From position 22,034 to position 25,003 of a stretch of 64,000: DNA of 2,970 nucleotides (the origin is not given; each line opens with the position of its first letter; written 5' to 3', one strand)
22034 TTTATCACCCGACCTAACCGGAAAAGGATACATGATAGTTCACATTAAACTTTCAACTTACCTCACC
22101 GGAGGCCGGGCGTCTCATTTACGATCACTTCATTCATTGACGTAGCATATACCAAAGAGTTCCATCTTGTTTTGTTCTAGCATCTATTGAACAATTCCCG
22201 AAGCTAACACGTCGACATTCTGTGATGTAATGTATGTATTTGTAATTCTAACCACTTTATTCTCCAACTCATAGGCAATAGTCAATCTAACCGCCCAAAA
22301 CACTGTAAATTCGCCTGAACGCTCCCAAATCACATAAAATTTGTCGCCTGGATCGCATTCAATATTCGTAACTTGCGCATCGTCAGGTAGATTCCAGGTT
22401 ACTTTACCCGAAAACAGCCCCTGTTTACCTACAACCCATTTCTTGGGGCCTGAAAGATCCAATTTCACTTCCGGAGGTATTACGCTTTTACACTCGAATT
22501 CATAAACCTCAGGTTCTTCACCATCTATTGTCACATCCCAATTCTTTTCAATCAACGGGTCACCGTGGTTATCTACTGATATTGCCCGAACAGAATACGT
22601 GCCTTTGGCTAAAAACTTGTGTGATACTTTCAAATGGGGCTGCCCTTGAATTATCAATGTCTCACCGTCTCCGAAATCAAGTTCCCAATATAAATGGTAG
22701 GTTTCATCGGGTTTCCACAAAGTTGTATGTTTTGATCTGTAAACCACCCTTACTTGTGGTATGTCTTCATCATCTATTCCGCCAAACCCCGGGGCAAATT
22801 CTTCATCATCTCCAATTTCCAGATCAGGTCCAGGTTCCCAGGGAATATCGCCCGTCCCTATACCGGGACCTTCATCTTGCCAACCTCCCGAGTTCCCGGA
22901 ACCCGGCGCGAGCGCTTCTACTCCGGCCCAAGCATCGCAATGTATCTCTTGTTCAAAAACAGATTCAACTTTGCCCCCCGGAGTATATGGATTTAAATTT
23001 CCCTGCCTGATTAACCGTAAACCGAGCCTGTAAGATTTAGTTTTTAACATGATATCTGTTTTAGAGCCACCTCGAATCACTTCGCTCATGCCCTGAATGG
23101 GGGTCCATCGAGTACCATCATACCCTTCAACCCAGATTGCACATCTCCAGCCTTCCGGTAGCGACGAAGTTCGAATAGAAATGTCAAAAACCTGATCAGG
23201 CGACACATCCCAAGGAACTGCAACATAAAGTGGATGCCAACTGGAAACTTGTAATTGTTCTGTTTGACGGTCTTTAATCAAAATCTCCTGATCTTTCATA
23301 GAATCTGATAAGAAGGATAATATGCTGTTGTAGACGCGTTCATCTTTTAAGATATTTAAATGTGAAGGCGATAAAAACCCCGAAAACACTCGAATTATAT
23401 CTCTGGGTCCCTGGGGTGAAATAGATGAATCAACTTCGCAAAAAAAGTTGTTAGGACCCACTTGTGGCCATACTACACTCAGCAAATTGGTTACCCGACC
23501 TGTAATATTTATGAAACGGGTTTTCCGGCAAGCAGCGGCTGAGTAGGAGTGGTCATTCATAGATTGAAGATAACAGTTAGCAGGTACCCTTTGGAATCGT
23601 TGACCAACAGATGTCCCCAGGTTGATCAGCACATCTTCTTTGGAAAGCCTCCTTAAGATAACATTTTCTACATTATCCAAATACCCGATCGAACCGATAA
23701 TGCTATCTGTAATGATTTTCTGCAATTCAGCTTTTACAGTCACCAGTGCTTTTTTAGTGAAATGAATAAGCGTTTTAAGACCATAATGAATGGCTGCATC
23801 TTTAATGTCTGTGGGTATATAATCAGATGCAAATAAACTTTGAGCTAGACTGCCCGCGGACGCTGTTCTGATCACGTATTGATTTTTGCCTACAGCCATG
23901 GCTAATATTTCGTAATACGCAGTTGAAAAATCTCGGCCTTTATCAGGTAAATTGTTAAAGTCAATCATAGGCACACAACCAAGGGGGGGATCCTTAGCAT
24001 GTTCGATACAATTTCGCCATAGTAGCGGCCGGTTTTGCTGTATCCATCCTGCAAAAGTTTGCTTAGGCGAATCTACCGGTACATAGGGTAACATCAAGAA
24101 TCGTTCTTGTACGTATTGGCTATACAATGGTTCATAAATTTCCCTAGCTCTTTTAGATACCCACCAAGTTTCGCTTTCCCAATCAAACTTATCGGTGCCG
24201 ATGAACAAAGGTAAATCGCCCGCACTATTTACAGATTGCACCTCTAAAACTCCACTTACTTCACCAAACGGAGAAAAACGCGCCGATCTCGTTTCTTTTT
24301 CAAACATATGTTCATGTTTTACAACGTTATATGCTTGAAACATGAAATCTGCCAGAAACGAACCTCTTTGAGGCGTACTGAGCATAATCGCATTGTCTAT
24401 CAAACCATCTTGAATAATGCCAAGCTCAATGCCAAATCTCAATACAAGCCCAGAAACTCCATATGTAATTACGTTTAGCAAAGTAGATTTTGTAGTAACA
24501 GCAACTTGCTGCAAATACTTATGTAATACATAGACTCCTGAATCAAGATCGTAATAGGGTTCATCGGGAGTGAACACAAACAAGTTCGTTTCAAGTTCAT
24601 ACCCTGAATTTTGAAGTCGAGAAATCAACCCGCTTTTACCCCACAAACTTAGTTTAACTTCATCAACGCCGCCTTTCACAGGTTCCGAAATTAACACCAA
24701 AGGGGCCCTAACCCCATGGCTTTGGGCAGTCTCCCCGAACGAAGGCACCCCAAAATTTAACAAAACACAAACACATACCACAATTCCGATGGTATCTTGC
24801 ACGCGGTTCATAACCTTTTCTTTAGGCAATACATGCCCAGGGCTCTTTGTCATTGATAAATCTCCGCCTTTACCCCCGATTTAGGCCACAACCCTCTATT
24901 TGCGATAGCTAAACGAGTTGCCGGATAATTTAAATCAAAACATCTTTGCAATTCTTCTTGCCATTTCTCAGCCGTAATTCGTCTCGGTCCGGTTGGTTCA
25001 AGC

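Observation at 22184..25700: Two-gene operon encoding a membrane-anchored protein and an 889-aa secreted PKD-domain protein of unknown function, with its own promoter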

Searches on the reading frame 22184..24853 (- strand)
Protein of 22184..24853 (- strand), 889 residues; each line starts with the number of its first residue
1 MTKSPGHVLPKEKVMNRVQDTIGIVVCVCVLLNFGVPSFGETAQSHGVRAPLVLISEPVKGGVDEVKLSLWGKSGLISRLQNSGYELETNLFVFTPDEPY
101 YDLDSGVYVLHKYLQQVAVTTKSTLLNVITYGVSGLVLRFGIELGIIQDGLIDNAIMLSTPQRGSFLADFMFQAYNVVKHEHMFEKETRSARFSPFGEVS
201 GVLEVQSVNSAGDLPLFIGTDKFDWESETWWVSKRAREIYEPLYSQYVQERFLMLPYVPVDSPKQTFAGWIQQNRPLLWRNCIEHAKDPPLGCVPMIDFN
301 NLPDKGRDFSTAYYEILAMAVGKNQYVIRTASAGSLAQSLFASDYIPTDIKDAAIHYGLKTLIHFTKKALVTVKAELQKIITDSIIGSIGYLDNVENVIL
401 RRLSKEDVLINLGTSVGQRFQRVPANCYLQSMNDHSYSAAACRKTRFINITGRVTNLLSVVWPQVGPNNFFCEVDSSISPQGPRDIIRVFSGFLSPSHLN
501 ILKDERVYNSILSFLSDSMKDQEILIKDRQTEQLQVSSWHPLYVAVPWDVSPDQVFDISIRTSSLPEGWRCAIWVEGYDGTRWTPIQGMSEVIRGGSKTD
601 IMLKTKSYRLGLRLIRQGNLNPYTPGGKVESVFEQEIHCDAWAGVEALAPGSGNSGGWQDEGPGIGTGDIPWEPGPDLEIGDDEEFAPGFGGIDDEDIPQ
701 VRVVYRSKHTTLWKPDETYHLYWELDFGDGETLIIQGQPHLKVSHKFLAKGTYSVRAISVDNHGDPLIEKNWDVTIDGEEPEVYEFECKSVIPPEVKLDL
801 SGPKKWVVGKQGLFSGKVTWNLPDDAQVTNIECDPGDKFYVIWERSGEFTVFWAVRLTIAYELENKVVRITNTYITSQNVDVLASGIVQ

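Call 3: search_protein_families(library=pfam, proteins=[window:22184-24853:-], max_evalue=0.1)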
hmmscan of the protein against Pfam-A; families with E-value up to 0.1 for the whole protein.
window:22184-24853:- (889 aa): 2 families
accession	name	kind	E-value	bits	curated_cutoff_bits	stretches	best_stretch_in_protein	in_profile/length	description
PF00801.26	PKD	-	3.3e-06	27.4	23.5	1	712-757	19-63/80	PKD domain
PF18911.6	PKD_4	-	0.0024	18.3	27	1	719-766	33-75/85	PKD domain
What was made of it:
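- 22526..22756 (-): Large protein, aa 700-776: PKD domain. Pfam PF00801, 27.4 bits (cut-off 23.5) (call 3).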

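Call 4: search_protein_families(library=ncbifam, proteins=[window:22184-24853:-], max_evalue=0.1)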
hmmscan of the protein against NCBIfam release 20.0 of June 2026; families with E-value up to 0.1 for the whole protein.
window:22184-24853:- (889 aa): 0 families

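Call 5: find_homologous_proteins(query=window:22184-24853:-, max_evalue=0.001)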
Query window:22184-24853:- (889 aa): 23 proteins with E <= 0.001 among 8000 candidates.
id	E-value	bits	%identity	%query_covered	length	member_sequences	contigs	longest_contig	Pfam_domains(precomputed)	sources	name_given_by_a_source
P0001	0.0e+0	2079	100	100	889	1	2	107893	PF00801.27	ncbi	-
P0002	0.0e+0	1282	63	97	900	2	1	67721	PF00801.27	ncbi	-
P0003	0.0e+0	1158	57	98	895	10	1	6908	-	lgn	-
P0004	0.0e+0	1147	56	97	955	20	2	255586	-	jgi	jgi:hypothetical protein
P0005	0.0e+0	1138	57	97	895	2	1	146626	-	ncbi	-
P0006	0.0e+0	1137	57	98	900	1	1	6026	-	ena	-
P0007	0.0e+0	1129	57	99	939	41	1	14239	-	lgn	-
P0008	0.0e+0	1093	55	98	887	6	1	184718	PF00801.27,PF18911.7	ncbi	ncbi:MAG: PKD domain-containing protein [Bacillota bacterium]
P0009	0.0e+0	1067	54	97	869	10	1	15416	PF00801.27,PF18911.7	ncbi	-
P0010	0.0e+0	1043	59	87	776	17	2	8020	-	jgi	jgi:hypothetical protein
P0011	0.0e+0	1043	52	97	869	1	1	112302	-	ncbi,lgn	-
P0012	2.0e-291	987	47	97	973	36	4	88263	PF00801.27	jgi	-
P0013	5.7e-284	963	50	94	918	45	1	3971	-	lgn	-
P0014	2.4e-277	941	47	98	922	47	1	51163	-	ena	-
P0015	1.6e-191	657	39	97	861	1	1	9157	PF24096.3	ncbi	-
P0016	3.4e-189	649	40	94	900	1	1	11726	PF00801.27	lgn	-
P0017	2.9e-188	646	37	98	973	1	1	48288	-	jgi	-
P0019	2.8e-175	603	38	95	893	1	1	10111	PF00801.27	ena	-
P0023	2.1e-161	557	36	98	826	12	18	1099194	-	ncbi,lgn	ncbi:MAG: hypothetical protein ACOX5M_06905 [Bacillota bacterium]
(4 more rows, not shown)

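Call 9: search_solved_structures(query=A1, max_evalue=10, show_alignments=3)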
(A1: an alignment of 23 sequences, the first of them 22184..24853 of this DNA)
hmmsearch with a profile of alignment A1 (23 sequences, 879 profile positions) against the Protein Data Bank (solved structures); distinct sequences matched with E-value up to 10: 16.
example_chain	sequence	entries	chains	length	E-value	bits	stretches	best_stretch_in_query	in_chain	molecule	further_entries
9lqj_A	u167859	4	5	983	0.0091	17.3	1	714-768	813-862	Collagenase ColH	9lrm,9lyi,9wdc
9lrk_A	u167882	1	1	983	0.0092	17.3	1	714-768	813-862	Collagenase ColH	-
4jgu_A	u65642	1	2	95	0.026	15.8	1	714-767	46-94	ColH protein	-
1qge_D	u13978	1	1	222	0.056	14.7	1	96-168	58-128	PROTEIN (TRIACYLGLYCEROL HYDROLASE)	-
2c26_A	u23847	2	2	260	0.091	14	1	711-778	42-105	ENDOGLUCANASE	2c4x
8xy5_A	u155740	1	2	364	0.11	13.8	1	29-166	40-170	Alpha/beta hydrolase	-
1cvl_A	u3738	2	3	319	0.12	13.6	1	99-168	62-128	TRIACYLGLYCEROL HYDROLASE | Lipase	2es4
1b4r_A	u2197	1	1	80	0.13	13.5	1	715-765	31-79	PROTEIN (PKD1_HUMAN)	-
1tah_B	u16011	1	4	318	0.14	13.4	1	99-168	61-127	LIPASE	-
4jrw_A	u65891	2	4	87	0.74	11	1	713-767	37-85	Collagenase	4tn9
2y72_A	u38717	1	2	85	0.97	10.6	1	713-763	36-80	COLLAGENASE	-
4aqo_A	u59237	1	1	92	1.1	10.5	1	713-763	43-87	COLLAGENASE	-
7cof_A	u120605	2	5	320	1.5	10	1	100-166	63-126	Alpha/beta hydrolase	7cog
1ys1_X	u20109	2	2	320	1.7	9.8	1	100-166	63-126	Lipase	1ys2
1hqd_A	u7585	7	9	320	1.7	9.8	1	100-166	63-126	LIPASE | TRIACYL-GLYCEROL-HYDROLASE | TRIACYL-GLYCEROL HYDROLASE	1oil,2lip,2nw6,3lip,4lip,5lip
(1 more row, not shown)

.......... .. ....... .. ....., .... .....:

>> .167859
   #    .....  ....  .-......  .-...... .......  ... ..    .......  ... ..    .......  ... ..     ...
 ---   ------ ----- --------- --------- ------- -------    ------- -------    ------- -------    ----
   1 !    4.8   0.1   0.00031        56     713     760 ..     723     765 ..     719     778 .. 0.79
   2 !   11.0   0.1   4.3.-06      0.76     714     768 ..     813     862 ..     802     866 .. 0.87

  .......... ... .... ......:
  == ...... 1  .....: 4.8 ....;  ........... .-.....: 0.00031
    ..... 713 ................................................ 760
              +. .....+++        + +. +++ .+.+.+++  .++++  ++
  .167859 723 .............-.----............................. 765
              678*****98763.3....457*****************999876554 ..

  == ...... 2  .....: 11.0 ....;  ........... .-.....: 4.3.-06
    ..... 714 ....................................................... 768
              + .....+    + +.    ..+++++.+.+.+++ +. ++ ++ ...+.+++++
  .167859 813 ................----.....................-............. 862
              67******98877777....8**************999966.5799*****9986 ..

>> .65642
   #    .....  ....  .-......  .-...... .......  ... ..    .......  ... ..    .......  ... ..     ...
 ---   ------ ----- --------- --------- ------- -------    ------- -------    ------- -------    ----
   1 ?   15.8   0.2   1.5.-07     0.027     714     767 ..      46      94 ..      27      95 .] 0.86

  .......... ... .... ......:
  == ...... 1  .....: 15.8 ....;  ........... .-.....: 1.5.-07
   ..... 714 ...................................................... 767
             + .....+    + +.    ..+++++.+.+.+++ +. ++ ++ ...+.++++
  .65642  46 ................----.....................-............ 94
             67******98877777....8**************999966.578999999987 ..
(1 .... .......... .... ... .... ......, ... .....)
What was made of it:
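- On PKD domain (PF00801): Profile hits to ColH and PKD1 PKD domains (call 9).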

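Call 10: find_encoding_contigs(protein=P0023, flank=8000, max_places=2)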
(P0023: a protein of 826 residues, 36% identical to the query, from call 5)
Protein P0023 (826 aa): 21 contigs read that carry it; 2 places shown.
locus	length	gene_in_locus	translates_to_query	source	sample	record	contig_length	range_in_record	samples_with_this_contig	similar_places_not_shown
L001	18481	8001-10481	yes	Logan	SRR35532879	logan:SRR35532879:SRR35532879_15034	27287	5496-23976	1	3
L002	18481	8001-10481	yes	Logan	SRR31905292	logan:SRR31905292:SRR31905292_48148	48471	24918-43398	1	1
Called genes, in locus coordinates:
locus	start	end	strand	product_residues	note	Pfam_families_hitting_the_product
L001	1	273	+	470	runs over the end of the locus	PF01554:MatE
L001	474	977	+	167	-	PF09515:Thia_YuaJ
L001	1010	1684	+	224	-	PF04263:TPK_catalytic, PF04265:TPK_B1_binding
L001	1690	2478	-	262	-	PF03065:Glyco_hydro_57 (weak), PF01522:Polysacc_deac_1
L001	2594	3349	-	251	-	-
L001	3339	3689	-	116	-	PF02575:YbaB_DNA_bd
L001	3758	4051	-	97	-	-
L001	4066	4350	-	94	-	-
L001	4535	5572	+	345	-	PF01244:Peptidase_M19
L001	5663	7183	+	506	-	PF02595:Gly_kinase, PF00293:NUDIX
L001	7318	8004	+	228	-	-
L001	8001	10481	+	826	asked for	-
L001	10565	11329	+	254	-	PF02463:SMC_N (faint), PF00005:ABC_tran, PF13304:AAA_21 (faint)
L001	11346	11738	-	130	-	-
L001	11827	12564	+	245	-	PF01790:LGT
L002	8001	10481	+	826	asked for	-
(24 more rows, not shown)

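Call 11: find_encoding_contigs(protein=P0017, flank=8000, max_places=2)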
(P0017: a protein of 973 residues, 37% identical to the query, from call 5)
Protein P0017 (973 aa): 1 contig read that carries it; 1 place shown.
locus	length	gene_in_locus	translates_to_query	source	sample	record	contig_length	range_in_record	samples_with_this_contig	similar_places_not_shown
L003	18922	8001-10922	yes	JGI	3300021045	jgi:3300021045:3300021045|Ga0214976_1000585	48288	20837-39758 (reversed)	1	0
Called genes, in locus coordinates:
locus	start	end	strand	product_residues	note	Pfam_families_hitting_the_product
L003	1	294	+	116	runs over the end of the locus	PF02575:YbaB_DNA_bd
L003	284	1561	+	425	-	-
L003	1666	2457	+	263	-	PF01522:Polysacc_deac_1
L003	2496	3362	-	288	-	PF04263:TPK_catalytic, PF04265:TPK_B1_binding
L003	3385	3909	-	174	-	PF09515:Thia_YuaJ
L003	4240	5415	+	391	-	PF01244:Peptidase_M19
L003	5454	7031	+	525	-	PF02595:Gly_kinase, PF00293:NUDIX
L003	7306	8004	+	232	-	-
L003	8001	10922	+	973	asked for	-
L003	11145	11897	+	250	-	PF02463:SMC_N (faint), PF00005:ABC_tran, PF13304:AAA_21 (faint)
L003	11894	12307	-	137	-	-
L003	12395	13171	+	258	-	PF01790:LGT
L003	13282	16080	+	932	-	PF08448:PAS_4 (faint), PF13487:HD_5, PF01966:HD, PF01590:GAF, PF13185:GAF_2, PF13492:GAF_3, PF00990:GGDEF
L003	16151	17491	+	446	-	PF01743:PolyA_pol, PF12627:PolyA_pol_RNAbd, PF13735:tRNA_NucTran2_2 (weak)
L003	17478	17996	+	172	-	PF07456:Hpre_diP_synt_I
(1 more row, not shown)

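Call 12: find_encoding_contigs(protein=P0008, flank=8000, max_places=2)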
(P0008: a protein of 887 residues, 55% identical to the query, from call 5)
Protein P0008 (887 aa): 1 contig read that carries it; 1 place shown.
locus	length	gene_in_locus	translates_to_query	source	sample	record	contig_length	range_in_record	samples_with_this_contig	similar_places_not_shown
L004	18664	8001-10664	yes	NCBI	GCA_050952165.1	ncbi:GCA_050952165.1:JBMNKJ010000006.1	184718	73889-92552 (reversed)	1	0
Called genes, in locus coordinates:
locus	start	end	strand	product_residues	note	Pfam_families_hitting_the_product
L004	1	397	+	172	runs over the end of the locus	PF09515:Thia_YuaJ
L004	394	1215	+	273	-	PF04263:TPK_catalytic, PF04265:TPK_B1_binding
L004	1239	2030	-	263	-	PF01522:Polysacc_deac_1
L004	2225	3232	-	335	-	-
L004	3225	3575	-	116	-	PF02575:YbaB_DNA_bd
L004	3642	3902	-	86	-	-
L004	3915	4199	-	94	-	-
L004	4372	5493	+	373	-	PF01244:Peptidase_M19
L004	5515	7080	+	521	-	PF02595:Gly_kinase, PF00293:NUDIX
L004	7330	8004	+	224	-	-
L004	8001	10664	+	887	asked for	PF00801:PKD (weak), PF18911:PKD_4 (weak)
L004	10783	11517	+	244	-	PF00005:ABC_tran, PF13304:AAA_21 (faint)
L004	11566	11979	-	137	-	-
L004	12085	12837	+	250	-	PF01790:LGT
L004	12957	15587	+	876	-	PF13487:HD_5, PF01966:HD, PF01590:GAF, PF13185:GAF_2, PF13492:GAF_3, PF00990:GGDEF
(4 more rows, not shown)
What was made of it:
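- The same 4-base overlap is seen in the orthologues whose gene calls were listed (calls 10-12).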

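Call 22: list_cluster_members(proteins=[P0001, P0023, P0045, P0008])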
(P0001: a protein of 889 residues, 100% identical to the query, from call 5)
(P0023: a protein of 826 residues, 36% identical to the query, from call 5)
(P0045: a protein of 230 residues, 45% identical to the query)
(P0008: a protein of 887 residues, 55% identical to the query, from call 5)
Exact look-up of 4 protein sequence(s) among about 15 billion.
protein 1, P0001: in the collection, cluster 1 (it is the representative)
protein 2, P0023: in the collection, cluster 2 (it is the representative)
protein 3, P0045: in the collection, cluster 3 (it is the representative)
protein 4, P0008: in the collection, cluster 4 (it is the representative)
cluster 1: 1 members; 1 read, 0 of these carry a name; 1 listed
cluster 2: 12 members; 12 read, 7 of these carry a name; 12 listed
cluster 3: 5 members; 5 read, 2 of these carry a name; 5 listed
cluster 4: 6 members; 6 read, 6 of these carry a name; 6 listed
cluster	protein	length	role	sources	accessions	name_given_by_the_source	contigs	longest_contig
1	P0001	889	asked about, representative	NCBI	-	-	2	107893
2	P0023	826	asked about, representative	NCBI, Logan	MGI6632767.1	MAG: hypothetical protein ACOX5M_06905 [Bacillota bacterium]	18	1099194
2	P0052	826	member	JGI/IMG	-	hypothetical protein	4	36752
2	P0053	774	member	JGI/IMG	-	hypothetical protein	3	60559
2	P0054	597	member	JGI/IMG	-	hypothetical protein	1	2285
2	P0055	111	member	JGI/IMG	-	hypothetical protein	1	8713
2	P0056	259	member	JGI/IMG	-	hypothetical protein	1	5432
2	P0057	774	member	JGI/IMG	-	hypothetical protein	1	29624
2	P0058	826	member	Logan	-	-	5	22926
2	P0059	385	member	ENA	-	-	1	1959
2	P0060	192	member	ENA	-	-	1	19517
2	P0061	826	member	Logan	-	-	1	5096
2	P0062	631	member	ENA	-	-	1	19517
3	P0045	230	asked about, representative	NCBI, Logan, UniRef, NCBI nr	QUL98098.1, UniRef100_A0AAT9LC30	MAG: hypothetical protein IMF26_08570 [Candidatus Fermentithermobacillus carboniphilus] | Uncharacterized protein n=1 Tax=Candidatus Fermentithermobacillus carboniphilus ...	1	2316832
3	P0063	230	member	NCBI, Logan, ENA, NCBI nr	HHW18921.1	MAG TPA: hypothetical protein GXX30_08460 [Firmicutes bacterium] | hypothetical protein [Candidatus Fermentithermobacillaceae bacterium]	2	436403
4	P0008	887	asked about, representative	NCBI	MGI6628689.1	MAG: PKD domain-containing protein [Bacillota bacterium]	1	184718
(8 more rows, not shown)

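Call 23: predict_structure(alignment_id=A1)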
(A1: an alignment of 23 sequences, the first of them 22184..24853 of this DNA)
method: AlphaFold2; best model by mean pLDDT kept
length: 889 residues; sequences in the alignment: 23
mean_pLDDT: 72.9   pTM: 0.59
mean pLDDT of the five models: 72.9, 71.3, 70.5, 63.9, 61.7
residues with pLDDT >= 90: 143; 70-90: 450; 50-70: 156; < 50: 140
segments of 3 or more residues with pLDDT < 50: 1-15, 33-47, 197-207, 254-263, 415-417, 455-472, 492-496, 623-628, 650-696, 887-889
pLDDT, mean of each block of 10 residues (from residue 1): 33 52 70 38 43 85 75 86 87 87 85 92 89 85 86 86 59 73 69 56 48 68 79 84 78 41 65 84 86 66 78 88 73 61 68 75 71 68 60 59 75 59 80 79 86 54 38 57 85 52 80 70 80 90 80 77 80 87 83 82 86 77 49 79 80 34 32 25 26 47 67 89 91 87 89 91 90 86 89 90 86 91 88 91 85 93 86 93 63
secondary structure, 60 per line:
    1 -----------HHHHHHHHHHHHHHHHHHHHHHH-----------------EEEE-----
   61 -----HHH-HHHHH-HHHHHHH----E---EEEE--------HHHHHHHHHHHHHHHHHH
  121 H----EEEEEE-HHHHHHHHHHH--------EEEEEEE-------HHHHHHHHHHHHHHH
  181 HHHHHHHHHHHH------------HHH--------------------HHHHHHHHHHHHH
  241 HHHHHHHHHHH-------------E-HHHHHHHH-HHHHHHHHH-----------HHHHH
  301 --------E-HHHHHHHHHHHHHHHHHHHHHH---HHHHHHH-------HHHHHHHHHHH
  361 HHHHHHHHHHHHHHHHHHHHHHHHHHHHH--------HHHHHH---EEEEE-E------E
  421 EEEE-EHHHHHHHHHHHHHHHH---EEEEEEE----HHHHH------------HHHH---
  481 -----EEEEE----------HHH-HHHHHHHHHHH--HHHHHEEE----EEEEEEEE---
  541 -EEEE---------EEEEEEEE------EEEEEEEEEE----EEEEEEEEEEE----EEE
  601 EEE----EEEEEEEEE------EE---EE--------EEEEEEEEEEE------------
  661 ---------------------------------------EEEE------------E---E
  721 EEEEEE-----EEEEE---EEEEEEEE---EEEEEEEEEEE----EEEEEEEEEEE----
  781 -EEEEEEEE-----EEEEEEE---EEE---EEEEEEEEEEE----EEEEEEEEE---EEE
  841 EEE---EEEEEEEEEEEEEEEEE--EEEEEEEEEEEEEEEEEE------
elements in order (helices of 4 or more, strands of 3 or more residues): H12-34 E52-55 H70-74 H76-82 E91-94 H103-121 E126-131 H133-143 E152-158 H166-192 H228-251 H267-274 H276-284 H296-300 H311-332 H336-342 H350-389 H398-403 E407-411 E420-424 H427-442 E446-452 H457-461 H474-477 E486-490 H505-515 H518-522 E523-525 E530-537 E542-545 E555-562 E569-578 E583-593 E598-603 E608-616 E638-648 E700-703 E720-726 E732-736 E740-747 E751-761 E766-776 E782-789 E795-801 E805-807 E811-821 E826-834 E838-843 E847-863 E866-883
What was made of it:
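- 24722..24853 (-): Large protein, aa 1-44: Sec-type signal peptide (basic n-region, hydrophobic core aa 22-36, ETA/AxA-type site). Predicted helix 12-34 (call 23).
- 23642..24358 (-): Large protein, aa 166-404: ~240-aa helical insertion (cap) between strands beta6 and beta7, rich in invariant Trp/Tyr/Glu/Arg residues. Secondary structure of the model (call 23).
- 22910..23287 (-): Large protein, aa 523-648: beta-sandwich domain. AlphaFold model, strands 523-648, pLDDT about 77-90 (call 23).
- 22766..22906 (-): Large protein, aa 650-696: disordered Gly/Asp/Pro-rich linker of variable length. pLDDT below 50 (call 23).
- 22526..22756 (-): Profile hits to ColH PKD domains (call 9). pLDDT about 90 (call 23).
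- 22205..22510 (-): Large protein, aa 782-883: C-terminal beta-sandwich domain. There is no LPXTG, SLH or other wall-anchor motif at the C-terminus. AlphaFold model, pLDDT 85-93 (call 23).
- On PKD domain (PF00801): Strands 700-776 with pLDDT about 90 (call 23).
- Checked: The Gly/Asp/Pro-rich linker corresponds to a disordered stretch at aa 650-696 (call 23).
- The model places G132 at the strand-helix turn (strand 126-131, helix from 133; call 23). PKD and Ig-like beta-sandwich domains and a flexible stalk are typical of surface binding proteins (calls 3, 23).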
